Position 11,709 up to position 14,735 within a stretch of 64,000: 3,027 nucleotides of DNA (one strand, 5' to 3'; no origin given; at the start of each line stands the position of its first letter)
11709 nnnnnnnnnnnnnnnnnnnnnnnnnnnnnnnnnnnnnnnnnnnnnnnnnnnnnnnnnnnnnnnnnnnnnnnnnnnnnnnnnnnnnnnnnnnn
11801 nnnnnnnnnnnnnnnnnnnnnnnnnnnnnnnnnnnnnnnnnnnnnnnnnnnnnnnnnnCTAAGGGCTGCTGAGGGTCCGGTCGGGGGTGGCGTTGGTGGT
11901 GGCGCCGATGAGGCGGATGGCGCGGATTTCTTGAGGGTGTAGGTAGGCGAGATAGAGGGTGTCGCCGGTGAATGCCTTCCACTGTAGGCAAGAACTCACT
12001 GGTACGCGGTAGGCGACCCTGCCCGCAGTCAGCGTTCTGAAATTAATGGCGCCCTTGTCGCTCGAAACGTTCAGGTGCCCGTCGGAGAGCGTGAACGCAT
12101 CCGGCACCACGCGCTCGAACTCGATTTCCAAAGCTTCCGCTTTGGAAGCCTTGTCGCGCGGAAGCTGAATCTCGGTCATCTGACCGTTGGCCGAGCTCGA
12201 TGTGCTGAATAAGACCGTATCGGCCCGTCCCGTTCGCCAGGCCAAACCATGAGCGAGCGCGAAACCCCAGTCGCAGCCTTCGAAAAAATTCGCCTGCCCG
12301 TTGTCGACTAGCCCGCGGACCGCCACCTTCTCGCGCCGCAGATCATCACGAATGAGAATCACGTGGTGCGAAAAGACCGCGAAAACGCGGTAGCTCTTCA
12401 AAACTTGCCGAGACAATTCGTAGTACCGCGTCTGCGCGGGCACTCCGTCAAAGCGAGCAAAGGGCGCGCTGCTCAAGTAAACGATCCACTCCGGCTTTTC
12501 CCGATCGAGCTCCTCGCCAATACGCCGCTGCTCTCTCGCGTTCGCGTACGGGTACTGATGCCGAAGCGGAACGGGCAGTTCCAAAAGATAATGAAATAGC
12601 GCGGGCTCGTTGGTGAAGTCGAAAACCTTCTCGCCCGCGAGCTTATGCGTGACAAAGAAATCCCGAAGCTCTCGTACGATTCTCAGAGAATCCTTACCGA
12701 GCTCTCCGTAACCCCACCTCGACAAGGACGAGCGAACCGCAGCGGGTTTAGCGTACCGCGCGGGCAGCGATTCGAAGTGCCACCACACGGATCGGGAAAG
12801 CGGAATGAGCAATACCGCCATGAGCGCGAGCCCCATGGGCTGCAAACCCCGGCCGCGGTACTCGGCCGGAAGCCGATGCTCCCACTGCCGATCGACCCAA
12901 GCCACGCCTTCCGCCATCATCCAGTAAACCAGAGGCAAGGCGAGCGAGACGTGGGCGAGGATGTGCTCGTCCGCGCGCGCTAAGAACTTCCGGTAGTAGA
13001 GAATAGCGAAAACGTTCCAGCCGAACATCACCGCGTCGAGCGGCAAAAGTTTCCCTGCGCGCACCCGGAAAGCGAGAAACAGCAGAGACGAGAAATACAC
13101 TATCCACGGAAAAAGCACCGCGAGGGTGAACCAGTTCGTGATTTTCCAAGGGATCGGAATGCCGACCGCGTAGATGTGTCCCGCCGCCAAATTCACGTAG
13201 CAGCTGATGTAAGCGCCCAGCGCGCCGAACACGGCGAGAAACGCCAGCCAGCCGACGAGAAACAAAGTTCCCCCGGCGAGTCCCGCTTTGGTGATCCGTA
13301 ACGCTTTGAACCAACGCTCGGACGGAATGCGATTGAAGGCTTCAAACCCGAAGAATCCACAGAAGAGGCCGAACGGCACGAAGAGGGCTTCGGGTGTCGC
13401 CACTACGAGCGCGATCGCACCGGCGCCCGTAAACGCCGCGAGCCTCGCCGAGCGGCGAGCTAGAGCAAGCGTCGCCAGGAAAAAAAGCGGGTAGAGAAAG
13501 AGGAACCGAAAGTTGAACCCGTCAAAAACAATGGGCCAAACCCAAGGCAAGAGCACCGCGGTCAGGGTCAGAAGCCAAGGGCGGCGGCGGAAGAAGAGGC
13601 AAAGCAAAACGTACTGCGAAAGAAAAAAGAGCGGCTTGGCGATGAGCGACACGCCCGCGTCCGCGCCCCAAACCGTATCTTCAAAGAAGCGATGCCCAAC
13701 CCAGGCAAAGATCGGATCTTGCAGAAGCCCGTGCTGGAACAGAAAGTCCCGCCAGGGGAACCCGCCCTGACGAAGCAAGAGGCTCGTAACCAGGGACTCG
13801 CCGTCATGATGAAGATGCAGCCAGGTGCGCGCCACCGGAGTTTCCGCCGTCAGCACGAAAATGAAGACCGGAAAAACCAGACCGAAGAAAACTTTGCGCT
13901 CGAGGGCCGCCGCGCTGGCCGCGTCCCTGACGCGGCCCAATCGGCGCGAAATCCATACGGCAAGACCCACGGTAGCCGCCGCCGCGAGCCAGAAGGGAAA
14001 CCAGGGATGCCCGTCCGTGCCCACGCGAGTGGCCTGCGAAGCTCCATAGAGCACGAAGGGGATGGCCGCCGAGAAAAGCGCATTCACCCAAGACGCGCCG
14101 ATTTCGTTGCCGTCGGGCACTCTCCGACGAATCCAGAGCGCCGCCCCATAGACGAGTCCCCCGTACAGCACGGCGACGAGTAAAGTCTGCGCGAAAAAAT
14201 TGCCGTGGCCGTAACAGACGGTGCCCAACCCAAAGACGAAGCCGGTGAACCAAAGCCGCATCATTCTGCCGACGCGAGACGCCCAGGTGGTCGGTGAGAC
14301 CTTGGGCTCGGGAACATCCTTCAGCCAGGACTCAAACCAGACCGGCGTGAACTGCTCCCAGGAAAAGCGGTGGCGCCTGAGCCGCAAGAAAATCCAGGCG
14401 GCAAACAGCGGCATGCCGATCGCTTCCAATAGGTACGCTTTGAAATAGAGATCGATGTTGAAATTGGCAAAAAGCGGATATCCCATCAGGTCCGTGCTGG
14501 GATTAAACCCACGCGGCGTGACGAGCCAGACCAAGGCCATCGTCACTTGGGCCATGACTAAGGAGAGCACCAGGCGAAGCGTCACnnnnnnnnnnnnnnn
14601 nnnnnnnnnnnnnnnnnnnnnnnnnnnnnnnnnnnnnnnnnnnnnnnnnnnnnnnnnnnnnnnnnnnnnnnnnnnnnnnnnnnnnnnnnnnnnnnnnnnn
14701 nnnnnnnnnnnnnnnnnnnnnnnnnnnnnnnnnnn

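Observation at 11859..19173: Five-gene overlapping operon pairing an Fmt-like formyltransferase with a FemAB/GNAT-like transferase, plus MBL hydrolase, FAD oxidoreductase and a 908-aa polytopic membrane protein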

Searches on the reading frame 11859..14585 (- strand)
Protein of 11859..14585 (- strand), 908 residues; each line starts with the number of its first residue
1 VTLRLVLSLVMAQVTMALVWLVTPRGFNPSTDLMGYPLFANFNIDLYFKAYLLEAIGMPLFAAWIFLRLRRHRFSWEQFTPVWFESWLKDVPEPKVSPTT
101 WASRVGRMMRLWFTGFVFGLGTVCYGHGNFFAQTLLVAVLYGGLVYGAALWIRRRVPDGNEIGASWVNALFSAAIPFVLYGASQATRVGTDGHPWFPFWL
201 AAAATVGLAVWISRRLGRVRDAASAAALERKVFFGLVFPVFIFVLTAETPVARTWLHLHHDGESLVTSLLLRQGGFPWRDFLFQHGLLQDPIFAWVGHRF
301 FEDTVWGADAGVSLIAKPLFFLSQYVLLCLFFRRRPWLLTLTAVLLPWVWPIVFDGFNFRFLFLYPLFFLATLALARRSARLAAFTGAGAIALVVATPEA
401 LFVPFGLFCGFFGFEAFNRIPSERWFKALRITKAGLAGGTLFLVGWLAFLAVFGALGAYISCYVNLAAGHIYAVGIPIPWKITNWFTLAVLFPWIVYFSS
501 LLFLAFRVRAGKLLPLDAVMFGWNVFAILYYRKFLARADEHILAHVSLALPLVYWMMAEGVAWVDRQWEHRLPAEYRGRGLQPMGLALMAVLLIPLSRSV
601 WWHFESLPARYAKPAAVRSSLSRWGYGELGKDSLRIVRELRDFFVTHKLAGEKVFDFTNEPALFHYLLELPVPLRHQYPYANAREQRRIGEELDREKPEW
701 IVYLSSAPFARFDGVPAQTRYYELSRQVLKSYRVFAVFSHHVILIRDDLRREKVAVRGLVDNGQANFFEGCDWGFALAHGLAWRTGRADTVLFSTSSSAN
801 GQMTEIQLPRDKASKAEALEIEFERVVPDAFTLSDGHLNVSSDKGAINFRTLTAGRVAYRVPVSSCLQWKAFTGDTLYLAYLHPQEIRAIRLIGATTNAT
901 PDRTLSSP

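Call 3: search_protein_families(library=pfam, proteins=[window:11859-14585:-], max_evalue=0.01)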
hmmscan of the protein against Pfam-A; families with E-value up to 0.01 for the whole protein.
window:11859-14585:- (908 aa): 0 families

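Call 4: search_protein_families(library=ncbifam, proteins=[window:11859-14585:-], max_evalue=0.01)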
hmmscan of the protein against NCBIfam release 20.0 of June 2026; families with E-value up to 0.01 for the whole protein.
window:11859-14585:- (908 aa): 0 families

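Call 5: search_protein_families(library=pfam, proteins=[window:11859-14585:-], max_evalue=10)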
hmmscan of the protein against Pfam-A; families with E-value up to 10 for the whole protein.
window:11859-14585:- (908 aa): 0 families

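Call 14: find_homologous_proteins(query=window:11859-14585:-)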
Query window:11859-14585:- (908 aa): 12 proteins with E <= 0.001 among 8000 candidates.
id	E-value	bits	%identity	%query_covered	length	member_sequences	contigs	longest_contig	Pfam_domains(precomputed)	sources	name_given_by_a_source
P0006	0.0e+0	2088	100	100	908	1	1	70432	-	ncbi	-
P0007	0.0e+0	1273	62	98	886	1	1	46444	-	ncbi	-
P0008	1.0e-121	426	34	82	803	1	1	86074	-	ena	-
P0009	1.0e-84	303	29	98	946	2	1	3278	-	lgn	-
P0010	3.6e-82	295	29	96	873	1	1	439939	-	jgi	-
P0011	1.4e-80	290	28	99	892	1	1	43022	-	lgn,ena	-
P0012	5.4e-71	258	30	83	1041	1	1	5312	-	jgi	jgi:hypothetical protein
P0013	5.9e-70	254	29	85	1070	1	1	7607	-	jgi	jgi:hypothetical protein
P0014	5.3e-67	245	28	82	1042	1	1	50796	-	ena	-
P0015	1.5e-61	227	28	96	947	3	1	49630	-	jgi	jgi:hypothetical protein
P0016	7.0e-53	198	27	95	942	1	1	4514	-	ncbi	-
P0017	1.1e-50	191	28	80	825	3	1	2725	-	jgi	jgi:hypothetical protein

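Call 15: find_encoding_contigs(protein=P0008, flank=10000, max_places=2)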
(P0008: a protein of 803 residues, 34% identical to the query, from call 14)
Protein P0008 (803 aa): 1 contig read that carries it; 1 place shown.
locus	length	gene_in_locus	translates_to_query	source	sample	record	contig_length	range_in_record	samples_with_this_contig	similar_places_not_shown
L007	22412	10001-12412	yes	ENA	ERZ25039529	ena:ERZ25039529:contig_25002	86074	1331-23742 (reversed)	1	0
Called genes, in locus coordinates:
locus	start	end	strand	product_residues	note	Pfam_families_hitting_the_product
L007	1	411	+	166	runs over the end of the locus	-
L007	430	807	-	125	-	-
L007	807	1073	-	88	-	-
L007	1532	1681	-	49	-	-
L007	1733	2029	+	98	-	-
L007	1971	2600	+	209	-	-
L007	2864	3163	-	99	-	-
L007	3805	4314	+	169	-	-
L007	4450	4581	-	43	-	-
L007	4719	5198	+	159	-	-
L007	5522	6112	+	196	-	-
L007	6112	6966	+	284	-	-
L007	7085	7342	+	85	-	PF07394:DUF1501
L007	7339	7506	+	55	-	-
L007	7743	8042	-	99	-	-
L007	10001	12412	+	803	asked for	-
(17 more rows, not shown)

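Call 16: find_encoding_contigs(protein=P0010, flank=10000, max_places=2)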
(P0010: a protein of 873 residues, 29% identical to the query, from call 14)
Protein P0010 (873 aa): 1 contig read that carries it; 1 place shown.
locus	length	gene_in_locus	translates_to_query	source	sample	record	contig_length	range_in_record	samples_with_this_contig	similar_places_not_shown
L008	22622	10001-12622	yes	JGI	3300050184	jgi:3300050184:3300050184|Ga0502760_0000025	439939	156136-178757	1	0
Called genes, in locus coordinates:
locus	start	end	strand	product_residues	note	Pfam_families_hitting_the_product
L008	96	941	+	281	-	PF02737:3HCDH_N, PF03446:NAD_binding_2 (weak), PF00725:3HCDH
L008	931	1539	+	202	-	-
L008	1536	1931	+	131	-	PF02310:B12-binding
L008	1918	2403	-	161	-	PF03061:4HBT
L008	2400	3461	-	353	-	PF02618:YceG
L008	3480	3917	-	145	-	PF03652:RuvX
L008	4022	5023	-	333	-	PF01075:Glyco_transf_9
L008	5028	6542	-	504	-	PF00171:Aldedh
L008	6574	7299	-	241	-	PF13489:Methyltransf_23, PF05175:MTS (faint), PF13847:Methyltransf_31, PF08241:Methyltransf_11, PF08242:Methyltransf_12, PF13649:Methyltransf_25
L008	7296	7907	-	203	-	PF13489:Methyltransf_23, PF08241:Methyltransf_11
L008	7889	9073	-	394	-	PF00535:Glycos_transf_2, PF26629:GT2_TM_C (weak)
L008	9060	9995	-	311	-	PF01073:3Beta_HSD, PF01370:Epimerase, PF03435:Sacchrp_dh_NADP (weak), PF04321:RmlD_sub_bind (faint), PF05368:NmrA (weak), PF16363:GDP_Man_Dehyd, PF13460:NAD_binding_10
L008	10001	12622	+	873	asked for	-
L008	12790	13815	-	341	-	PF04958:AstA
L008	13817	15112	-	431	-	PF01546:Peptidase_M20, PF07687:M20_dimer (weak)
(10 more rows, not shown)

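Call 17: find_encoding_contigs(protein=P0011, flank=10000, max_places=2)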
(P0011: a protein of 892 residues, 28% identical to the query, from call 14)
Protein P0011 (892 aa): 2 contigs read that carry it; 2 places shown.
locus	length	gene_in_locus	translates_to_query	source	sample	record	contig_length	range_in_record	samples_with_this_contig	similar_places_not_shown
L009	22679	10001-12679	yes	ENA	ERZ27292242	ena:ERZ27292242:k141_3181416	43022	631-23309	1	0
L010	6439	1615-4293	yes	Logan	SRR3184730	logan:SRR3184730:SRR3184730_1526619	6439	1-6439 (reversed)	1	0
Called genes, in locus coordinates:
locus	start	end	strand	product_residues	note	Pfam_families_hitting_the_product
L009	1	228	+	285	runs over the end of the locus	?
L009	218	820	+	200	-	-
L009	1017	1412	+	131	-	PF02310:B12-binding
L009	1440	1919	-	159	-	PF03061:4HBT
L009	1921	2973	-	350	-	PF02618:YceG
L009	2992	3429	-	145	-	PF03652:RuvX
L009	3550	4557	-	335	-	PF01075:Glyco_transf_9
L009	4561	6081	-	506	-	PF00171:Aldedh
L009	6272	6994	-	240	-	PF13489:Methyltransf_23, PF08241:Methyltransf_11, PF08242:Methyltransf_12, PF13649:Methyltransf_25, PF13847:Methyltransf_31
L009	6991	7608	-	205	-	PF13489:Methyltransf_23, PF08241:Methyltransf_11, PF08242:Methyltransf_12 (weak)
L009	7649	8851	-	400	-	PF00535:Glycos_transf_2, PF26629:GT2_TM_C (weak)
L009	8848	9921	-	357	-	PF01073:3Beta_HSD, PF01370:Epimerase, PF02719:Polysacc_synt_2 (weak), PF04321:RmlD_sub_bind, PF07993:NAD_binding_4 (faint), PF13460:NAD_binding_10, PF16363:GDP_Man_Dehyd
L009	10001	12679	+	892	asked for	-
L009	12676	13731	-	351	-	PF04958:AstA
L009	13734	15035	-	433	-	PF01546:Peptidase_M20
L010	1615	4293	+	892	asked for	-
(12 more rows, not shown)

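Call 23: find_encoding_contigs(protein=P0006, flank=10000, max_places=2)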
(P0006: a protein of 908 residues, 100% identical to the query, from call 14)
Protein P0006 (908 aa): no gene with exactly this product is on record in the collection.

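Call 24: find_related_loci(query=A1, collection=genome_contigs, flank=10000)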
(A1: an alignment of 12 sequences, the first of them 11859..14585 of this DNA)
Query A1 (908 aa) in genome_contigs; peptide patterns used: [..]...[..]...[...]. (x = any residue, [..] = any of these).
104 stretches matched a pattern; 56 encode a relative of the query (tblastn E <= 1e-3); 55 distinct loci.
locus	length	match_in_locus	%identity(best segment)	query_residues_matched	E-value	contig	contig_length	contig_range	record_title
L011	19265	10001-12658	62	15-907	0e+0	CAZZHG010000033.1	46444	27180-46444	MAG TPA_asm: uncultured Pseudobdellovibrionaceae bacterium isolate SRP150892_co2_490 genome assembly, contig: NODE_853_l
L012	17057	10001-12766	28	18-901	5e-70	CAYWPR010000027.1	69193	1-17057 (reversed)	MAG TPA_asm: uncultured Myxococcales bacterium isolate SRP189682_co2_70 genome assembly, contig: NODE_274_length_69193_c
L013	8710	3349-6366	31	22-893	4e-64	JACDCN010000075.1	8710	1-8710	MAG: Actinomycetota bacterium isolate MGR_bin309 SD2897_NODE_1977_length_8710_cov_1.628102, whole genome shotgun sequenc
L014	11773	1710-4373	28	20-893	1e-62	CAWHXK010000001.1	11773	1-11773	MAG: uncultured Actinomycetes bacterium isolate MFD02159.bin.2.116 genome assembly, contig: contig_100181, whole genome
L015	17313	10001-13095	27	15-893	3e-55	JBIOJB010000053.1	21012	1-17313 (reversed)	MAG: Candidatus Dormibacterales bacterium isolate GcC5-37 k141_1361232_length_21012_cov_36.1408, whole genome shotgun se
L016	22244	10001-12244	28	3-732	2e-60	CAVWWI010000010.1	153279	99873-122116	MAG: uncultured Actinomycetes bacterium isolate MFD05088.bin.2.33 genome assembly, contig: contig_19369, whole genome sh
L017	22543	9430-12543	28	19-902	1e-54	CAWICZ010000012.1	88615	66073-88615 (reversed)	MAG: uncultured Actinomycetes bacterium isolate MFD00962.bin.1.69 genome assembly, contig: contig_63813, whole genome sh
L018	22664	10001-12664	29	3-893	6e-69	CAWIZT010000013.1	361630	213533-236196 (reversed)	MAG: uncultured Actinomycetes bacterium isolate MFD05567.bin.2.26 genome assembly, contig: contig_45617, whole genome sh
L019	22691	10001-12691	28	17-893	4e-54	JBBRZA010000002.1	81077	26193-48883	MAG: Gaiellales bacterium isolate metawrap_la5_16 metawrap_la5_16_K_1015467_L_81077_cov_24.2951, whole genome shotgun se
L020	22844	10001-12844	25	3-894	8e-54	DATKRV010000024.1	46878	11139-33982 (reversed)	MAG TPA_asm: Acidimicrobiales bacterium isolate SMAG_U14037 k141_444338, whole genome shotgun sequence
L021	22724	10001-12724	28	4-893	1e-52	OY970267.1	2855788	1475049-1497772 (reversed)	MAG: uncultured Actinomycetes bacterium isolate MFD00962.bin.1.19 genome assembly, chromosome: 1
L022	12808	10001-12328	30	2-779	8e-51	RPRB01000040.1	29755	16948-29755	MAG: Myxococcaceae bacterium isolate metabat2.71 metabat2.71_Contig_542830, whole genome shotgun sequence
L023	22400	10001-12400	28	4-776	1e-50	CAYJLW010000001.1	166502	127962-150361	MAG TPA_asm: uncultured Acidimicrobiia bacterium isolate ERP124720_co1_197 genome assembly, contig: NODE_110_length_1665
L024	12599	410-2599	29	182-893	3e-48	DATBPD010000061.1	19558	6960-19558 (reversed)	MAG TPA_asm: Candidatus Dormiibacterota bacterium isolate SMAG_U4068 k141_722054, whole genome shotgun sequence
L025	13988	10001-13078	26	25-908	1e-47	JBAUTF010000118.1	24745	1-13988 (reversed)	MAG: Candidatus Dormiibacterota bacterium isolate MFD05778_ilm_asm_bin8 k127_289966, whole genome shotgun sequence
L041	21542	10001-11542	25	218-732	2e-14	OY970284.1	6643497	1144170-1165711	MAG: Thermoanaerobaculia bacterium isolate MFD05513.bin.1.42 genome assembly, chromosome: 1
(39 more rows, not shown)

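Call 31: search_protein_families(library=pfam, proteins=[L041:7786-8949:-, L041:9191-12349:+, L041:12471-13322:-, L041:13669-14550:+, L041:14690-15835:+, L041:16000-18039:+, L041:6344-7135:+, L041:18671-19930:+], max_evalue=0.001)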
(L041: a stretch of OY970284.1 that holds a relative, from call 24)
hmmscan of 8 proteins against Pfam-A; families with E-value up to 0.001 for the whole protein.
L041:7786-8949:- (387 aa): 2 families
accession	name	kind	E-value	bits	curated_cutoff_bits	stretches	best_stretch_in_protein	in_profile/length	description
PF05951.18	Peptidase_M15_2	-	3.6e-07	30.5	27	1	252-316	53-114/153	Bacterial protein of unknown function (DUF882)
PF08291.16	Peptidase_M15_3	-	8.6e-05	23.1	23.2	1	268-317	37-79/108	Peptidase M15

L041:9191-12349:+ (1052 aa): 0 families

L041:12471-13322:- (283 aa): 4 families
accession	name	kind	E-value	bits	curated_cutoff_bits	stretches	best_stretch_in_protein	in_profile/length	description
PF14559.12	TPR_19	-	2.7e-08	34.5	25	0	209-263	8-61/68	Tetratricopeptide repeat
PF13428.12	TPR_14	-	0.00032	21.5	23.5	0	42-72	13-43/44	Tetratricopeptide repeat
PF23914.1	TPR_CcmH_CycH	-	0.00039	20.7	42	0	208-258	66-117/158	Cytochrome c-type biogenesis protein H TPR domain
PF24575.1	TPR_Slam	-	0.00053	20.8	35.2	0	43-70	60-87/104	Surface lipoprotein assembly modifier, N-terminal TPR repeats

L041:13669-14550:+ (293 aa): 2 families
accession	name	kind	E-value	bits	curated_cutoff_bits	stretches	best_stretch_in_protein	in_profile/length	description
PF00551.24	Formyl_trans_N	-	2.8e-39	135.2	26.1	1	1-179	1-181/181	Formyl transferase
PF02911.23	Formyl_trans_C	-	1.9e-20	73.4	21.1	1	198-289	1-99/100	Formyl transferase, C-terminal domain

L041:14690-15835:+ (381 aa): 3 families
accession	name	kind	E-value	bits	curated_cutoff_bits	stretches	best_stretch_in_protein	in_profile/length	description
PF01189.24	Methyltr_RsmB-F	-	5.5e-31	108.2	27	1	202-373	8-194/199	16S rRNA methyltransferase RsmB/F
PF01029.23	NusB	-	7.5e-19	68.9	23.1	1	5-109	4-133/133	NusB family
PF22458.1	RsmF-B_ferredox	-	3.3e-05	24.4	27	1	123-149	1-26/74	Methyltr_RsmF/B-like, ferredoxin-like domain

L041:16000-18039:+ (679 aa): 2 families
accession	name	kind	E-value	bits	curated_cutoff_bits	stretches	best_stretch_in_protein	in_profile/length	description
PF00723.27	Glyco_hydro_15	-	4.9e-26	92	22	1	272-641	6-426/427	Glycosyl hydrolases family 15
PF22422.2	MGH1-like_GH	-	1.6e-05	25.1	27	1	441-633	174-356/356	Mannosylglycerate hydrolase MGH1-like glycoside hydrolase domain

L041:6344-7135:+ (263 aa): 1 family
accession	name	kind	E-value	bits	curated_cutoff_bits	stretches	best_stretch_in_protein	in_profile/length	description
PF02661.23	Fic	-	1.9e-07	32.3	24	1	124-209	1-92/93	Fic/DOC family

L041:18671-19930:+ (419 aa): 3 families
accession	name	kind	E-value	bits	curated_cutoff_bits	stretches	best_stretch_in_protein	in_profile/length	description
PF05598.16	DUF772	-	7.4e-10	39.1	23.1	1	62-130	1-73/74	Transposase domain (DUF772)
PF13751.12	DDE_Tnp_1_6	-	2.5e-09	37.9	25.1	1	340-414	48-123/125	Transposase DDE domain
PF01609.27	DDE_Tnp_1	-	5.5e-07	30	23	1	250-412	26-200/200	Transposase DDE domain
